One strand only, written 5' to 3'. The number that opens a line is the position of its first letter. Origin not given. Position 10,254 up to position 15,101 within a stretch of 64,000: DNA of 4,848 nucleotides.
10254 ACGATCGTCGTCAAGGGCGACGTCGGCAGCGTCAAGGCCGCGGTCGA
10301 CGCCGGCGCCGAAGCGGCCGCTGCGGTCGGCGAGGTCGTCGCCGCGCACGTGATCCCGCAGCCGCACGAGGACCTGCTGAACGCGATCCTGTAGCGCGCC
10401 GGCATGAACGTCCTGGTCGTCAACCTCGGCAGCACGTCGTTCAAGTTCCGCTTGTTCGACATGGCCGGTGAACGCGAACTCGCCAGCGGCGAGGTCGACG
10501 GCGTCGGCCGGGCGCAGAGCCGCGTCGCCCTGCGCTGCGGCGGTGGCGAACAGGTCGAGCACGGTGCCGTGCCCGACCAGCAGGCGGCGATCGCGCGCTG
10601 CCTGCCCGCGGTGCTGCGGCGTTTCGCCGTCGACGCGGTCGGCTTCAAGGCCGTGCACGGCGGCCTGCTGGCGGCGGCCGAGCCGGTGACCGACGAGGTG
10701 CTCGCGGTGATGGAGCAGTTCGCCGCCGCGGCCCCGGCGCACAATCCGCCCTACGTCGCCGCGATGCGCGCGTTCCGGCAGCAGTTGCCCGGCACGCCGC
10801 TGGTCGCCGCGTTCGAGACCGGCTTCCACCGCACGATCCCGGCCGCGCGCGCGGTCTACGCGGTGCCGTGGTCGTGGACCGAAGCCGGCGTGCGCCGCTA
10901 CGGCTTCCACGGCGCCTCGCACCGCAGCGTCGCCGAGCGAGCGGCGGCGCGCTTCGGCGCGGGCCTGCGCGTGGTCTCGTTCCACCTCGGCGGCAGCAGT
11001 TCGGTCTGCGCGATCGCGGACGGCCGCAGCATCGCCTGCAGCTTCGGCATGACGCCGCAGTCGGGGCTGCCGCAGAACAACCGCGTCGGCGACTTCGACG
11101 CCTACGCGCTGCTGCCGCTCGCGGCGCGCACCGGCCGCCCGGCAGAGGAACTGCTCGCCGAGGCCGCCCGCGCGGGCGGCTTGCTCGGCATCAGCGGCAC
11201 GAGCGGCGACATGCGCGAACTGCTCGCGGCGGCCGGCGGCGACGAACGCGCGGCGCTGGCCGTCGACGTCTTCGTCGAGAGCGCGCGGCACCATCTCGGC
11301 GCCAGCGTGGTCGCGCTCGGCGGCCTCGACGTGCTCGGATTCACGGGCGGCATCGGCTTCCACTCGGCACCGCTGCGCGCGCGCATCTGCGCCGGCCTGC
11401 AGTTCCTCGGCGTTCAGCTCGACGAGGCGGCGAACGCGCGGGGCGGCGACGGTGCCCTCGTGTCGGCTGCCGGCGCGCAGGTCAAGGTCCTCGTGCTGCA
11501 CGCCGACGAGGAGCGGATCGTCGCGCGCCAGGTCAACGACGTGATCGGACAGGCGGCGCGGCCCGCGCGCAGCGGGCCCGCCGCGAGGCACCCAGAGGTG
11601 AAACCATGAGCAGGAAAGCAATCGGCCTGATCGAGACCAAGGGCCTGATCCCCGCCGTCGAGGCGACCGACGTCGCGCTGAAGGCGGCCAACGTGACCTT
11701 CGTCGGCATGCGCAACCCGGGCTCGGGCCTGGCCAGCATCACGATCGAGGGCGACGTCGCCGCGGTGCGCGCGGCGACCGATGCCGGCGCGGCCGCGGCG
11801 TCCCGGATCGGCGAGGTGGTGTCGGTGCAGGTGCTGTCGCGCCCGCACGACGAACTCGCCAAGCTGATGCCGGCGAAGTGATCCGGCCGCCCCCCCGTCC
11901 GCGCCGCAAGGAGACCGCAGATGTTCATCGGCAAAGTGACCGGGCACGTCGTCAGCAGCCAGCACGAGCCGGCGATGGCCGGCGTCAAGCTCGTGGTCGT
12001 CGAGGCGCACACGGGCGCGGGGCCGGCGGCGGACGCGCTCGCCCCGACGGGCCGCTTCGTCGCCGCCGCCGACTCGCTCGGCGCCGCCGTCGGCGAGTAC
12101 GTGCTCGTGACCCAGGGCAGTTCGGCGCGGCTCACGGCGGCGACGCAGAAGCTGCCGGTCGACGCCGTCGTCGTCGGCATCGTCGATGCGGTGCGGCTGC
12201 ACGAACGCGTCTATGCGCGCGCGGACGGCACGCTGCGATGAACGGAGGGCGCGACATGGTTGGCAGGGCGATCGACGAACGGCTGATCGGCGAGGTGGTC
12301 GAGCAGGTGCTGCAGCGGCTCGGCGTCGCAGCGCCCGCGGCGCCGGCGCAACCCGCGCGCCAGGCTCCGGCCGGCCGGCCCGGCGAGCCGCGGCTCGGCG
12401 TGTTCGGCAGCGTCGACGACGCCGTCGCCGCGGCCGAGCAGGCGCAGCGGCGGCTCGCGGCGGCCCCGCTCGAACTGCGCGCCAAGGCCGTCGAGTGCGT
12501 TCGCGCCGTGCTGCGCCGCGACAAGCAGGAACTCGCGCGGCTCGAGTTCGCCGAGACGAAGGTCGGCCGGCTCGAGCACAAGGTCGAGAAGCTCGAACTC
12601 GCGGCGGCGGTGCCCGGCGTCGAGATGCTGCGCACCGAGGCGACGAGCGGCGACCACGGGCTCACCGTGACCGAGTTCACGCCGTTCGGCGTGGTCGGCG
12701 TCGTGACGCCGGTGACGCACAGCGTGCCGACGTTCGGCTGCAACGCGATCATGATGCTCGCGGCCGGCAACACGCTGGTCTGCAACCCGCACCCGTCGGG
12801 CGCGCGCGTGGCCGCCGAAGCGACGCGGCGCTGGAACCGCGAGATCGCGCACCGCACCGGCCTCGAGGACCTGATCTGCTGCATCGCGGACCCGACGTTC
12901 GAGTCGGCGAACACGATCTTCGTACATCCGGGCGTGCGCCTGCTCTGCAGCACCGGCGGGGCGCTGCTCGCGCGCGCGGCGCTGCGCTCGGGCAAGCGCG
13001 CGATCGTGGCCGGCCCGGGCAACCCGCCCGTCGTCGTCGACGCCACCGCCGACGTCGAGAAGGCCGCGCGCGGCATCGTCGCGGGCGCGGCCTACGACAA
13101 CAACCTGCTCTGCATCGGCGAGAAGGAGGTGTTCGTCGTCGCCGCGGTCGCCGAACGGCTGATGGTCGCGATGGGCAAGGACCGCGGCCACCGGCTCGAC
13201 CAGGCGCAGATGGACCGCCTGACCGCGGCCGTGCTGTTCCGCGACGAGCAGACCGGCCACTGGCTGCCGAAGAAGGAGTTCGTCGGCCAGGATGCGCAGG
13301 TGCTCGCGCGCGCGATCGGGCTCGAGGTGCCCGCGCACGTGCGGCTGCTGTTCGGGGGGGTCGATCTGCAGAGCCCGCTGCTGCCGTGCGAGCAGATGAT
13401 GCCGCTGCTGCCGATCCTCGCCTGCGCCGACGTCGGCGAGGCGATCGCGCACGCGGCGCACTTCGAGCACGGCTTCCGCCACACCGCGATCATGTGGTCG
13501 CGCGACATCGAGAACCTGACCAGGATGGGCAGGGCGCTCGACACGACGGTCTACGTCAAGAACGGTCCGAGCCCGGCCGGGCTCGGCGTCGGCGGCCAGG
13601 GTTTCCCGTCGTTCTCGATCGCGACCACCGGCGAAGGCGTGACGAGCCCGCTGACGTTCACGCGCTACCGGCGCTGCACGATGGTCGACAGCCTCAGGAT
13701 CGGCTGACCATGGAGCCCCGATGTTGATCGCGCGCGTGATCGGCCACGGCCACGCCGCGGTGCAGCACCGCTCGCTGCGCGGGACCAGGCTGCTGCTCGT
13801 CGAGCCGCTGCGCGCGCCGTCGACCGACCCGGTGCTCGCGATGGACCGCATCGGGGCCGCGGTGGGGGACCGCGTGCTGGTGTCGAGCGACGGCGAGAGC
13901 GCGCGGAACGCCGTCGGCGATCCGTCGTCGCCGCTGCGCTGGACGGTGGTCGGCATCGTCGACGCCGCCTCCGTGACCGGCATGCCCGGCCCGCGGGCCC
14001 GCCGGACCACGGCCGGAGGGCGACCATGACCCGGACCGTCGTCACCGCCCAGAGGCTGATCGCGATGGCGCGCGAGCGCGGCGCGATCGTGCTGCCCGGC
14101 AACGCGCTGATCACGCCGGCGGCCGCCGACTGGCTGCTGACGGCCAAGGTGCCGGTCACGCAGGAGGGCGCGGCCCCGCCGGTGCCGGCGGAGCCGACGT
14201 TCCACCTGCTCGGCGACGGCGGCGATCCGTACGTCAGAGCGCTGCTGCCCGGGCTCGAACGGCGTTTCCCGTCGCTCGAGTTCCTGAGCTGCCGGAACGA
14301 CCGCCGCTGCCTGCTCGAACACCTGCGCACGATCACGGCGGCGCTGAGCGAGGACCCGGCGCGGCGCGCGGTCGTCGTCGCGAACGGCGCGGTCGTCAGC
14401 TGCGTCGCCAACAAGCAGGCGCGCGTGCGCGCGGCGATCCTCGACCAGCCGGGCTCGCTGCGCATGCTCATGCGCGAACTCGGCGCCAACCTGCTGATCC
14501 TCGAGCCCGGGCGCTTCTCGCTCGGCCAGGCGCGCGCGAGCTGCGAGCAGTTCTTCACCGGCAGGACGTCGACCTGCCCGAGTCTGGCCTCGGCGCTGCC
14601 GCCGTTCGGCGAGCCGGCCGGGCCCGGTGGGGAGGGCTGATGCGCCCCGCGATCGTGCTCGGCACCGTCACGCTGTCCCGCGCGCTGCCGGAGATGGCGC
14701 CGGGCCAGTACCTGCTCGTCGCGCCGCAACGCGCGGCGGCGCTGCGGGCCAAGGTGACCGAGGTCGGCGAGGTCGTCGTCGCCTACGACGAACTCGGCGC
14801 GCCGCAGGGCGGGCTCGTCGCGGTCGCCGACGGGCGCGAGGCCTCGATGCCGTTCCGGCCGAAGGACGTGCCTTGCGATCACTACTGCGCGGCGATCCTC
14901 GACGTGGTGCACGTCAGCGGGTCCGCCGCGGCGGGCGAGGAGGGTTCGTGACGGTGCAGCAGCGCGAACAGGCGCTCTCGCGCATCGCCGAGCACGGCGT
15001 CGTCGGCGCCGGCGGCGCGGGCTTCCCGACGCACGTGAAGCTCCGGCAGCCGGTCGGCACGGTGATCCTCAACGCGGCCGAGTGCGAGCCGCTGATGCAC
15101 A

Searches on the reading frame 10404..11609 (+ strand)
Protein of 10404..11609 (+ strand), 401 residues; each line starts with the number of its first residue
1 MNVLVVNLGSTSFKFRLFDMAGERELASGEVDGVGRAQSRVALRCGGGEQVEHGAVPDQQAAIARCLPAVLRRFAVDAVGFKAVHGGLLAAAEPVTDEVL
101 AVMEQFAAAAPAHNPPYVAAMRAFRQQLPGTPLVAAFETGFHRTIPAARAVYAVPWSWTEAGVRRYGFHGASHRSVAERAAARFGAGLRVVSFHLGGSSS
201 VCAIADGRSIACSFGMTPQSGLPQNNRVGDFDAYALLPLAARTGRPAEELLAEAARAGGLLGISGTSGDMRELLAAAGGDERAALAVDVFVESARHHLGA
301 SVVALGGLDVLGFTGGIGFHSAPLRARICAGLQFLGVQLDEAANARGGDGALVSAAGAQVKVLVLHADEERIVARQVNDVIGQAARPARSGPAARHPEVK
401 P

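Call 40: search_protein_families(library=pfam, proteins=[window:10404-11609:+], max_evalue=0.0001)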
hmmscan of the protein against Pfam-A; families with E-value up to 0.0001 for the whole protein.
window:10404-11609:+ (401 aa): 1 family
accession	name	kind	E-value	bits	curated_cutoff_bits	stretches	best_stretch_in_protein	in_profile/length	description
PF00871.23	Acetate_kinase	-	1.4e-88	297.7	22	1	3-375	2-392/392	Acetokinase family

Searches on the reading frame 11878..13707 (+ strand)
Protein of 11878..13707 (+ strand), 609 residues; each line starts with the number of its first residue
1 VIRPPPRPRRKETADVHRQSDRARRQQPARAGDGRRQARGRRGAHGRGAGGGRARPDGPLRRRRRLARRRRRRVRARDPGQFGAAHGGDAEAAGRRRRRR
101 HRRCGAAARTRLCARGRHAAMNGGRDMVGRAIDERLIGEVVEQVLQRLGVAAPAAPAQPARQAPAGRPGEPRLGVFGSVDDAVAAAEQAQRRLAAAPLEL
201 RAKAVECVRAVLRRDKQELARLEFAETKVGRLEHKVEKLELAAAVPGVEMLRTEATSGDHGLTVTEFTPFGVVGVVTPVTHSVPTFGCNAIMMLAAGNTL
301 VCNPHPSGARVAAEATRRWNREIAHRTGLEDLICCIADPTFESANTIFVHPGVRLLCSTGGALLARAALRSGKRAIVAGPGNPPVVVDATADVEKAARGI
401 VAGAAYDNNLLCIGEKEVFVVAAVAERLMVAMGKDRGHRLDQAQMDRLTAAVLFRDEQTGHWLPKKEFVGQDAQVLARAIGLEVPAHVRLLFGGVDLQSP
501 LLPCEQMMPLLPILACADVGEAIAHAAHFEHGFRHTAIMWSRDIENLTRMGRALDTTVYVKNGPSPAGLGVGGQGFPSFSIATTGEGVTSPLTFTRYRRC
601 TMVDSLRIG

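Call 40: search_protein_families(library=pfam, proteins=[window:11878-13707:+], max_evalue=0.0001)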
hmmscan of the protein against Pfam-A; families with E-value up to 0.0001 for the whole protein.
window:11878-13707:+ (609 aa): 1 family
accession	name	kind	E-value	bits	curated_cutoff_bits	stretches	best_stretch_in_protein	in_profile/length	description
PF00171.27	Aldedh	-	2.7e-28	99.2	23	1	179-564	31-425/461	Aldehyde dehydrogenase family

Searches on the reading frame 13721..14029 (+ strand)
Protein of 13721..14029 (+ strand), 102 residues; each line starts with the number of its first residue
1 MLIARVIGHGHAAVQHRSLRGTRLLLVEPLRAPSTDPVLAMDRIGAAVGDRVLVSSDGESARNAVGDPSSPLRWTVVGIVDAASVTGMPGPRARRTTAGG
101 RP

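Call 40: search_protein_families(library=pfam, proteins=[window:13721-14029:+], max_evalue=0.0001)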
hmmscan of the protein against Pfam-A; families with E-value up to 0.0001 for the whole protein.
window:13721-14029:+ (102 aa): 1 family
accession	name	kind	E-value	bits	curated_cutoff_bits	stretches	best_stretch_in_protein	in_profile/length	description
PF03319.19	EutN_CcmL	-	1.2e-21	77.4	25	1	1-81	1-83/83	Ethanolamine utilisation protein EutN/carboxysome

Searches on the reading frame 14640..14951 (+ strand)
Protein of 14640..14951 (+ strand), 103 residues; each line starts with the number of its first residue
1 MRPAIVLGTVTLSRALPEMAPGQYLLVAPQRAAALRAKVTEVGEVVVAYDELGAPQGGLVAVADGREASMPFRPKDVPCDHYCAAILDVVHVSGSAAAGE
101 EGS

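Call 40: search_protein_families(library=pfam, proteins=[window:14640-14951:+], max_evalue=0.0001)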
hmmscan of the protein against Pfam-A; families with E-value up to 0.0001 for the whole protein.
window:14640-14951:+ (103 aa): 1 family
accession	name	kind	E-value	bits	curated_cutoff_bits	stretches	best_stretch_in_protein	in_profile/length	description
PF03319.19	EutN_CcmL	-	2.1e-13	51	25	1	1-88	1-83/83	Ethanolamine utilisation protein EutN/carboxysome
